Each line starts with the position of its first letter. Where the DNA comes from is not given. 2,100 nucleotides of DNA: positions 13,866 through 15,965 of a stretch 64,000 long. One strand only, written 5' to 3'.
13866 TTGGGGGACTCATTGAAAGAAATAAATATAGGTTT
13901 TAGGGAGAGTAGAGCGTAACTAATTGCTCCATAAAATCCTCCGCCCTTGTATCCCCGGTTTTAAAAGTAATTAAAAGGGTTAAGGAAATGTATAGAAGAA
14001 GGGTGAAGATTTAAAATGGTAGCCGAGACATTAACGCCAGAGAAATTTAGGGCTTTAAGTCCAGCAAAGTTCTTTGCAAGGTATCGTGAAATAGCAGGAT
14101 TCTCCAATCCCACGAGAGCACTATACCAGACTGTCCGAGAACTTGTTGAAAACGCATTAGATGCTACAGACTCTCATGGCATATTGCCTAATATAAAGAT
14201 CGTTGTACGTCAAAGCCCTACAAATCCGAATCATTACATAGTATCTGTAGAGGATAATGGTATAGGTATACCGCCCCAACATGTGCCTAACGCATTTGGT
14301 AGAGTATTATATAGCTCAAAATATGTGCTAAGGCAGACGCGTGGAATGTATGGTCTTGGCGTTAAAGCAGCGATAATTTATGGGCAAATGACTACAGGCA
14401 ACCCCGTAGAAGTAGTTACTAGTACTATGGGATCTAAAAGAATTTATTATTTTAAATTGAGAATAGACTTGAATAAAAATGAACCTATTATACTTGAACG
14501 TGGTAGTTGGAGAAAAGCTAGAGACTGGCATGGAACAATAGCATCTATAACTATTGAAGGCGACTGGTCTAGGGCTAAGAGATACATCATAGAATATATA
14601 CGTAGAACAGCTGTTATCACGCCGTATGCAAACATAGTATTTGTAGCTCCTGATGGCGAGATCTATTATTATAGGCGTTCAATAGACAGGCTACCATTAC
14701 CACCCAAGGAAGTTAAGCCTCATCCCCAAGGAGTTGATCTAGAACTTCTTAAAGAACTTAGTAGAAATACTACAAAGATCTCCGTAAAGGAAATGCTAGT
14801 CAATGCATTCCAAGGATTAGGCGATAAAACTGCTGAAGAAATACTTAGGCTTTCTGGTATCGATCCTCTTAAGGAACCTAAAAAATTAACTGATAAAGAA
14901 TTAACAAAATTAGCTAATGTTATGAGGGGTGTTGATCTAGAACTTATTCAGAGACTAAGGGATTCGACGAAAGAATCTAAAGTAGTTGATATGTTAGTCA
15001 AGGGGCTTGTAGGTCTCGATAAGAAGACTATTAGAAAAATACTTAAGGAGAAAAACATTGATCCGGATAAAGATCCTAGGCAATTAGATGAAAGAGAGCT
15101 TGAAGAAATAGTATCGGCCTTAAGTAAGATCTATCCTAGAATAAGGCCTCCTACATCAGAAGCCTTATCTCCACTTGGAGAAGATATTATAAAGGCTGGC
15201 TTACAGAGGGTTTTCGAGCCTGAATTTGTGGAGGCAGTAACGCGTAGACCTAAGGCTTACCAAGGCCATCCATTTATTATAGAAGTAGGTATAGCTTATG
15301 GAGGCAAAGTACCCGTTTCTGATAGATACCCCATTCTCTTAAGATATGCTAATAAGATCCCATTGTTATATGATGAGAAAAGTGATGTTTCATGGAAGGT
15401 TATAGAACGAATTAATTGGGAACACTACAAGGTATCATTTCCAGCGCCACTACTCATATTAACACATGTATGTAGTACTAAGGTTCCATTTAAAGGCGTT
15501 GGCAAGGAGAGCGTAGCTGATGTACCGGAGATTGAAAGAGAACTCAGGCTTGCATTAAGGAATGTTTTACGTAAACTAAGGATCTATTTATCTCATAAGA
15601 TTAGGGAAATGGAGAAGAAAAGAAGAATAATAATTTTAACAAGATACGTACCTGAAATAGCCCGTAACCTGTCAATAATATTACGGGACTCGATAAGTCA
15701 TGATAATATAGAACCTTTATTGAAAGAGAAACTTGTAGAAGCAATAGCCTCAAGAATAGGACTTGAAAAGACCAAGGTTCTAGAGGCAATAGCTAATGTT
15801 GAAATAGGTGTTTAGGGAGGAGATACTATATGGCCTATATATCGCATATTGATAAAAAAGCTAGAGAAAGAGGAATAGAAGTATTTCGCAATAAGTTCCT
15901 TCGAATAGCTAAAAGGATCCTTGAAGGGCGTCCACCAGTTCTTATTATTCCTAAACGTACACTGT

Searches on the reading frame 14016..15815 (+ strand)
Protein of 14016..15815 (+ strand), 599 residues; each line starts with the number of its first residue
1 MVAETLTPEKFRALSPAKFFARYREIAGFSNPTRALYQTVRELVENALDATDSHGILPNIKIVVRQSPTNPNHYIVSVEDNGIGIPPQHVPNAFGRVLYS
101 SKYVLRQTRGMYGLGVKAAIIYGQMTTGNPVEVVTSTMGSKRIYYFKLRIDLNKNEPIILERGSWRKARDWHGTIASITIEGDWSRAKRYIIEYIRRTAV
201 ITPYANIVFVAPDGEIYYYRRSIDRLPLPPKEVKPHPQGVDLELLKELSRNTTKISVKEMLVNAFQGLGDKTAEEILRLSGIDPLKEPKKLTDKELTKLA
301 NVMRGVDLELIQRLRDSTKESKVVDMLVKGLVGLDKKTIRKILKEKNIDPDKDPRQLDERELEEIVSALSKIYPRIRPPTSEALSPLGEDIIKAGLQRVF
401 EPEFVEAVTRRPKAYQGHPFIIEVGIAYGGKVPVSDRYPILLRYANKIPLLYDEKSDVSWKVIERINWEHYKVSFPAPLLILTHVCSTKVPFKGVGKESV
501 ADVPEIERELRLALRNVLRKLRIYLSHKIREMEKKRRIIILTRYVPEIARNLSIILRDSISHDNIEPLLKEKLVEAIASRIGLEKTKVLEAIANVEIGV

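Call 67: search_protein_families(library=pfam, proteins=[window:14016-15815:+], max_evalue=0.01)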
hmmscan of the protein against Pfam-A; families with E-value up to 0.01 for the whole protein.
window:14016-15815:+ (599 aa): 6 families
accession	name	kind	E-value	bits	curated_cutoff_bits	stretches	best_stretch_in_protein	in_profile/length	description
PF09239.17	Topo-VIb_trans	-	3.9e-63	212.4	24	1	379-537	1-159/159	Topoisomerase VI B subunit, transducer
PF02518.31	HATPase_c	-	1.4e-12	48.5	26.4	1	34-123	4-82/111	Histidine kinase-, DNA gyrase B-, and HSP90-like ATPase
PF05833.16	NFACT_N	-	1.9e-11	43.9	31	1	228-303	161-236/456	NFACT N-terminal and middle domains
PF13589.12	HATPase_c_3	-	1.5e-09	38.4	25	1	39-149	6-106/137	Histidine kinase-, DNA gyrase B-, and HSP90-like ATPase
PF00416.27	Ribosomal_S13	-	1.3e-06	29.3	31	0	262-305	17-60/128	Ribosomal protein S13/S18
PF06831.19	H2TH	-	0.00035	20.9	34.7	0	252-306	21-77/93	Formamidopyrimidine-DNA glycosylase H2TH domain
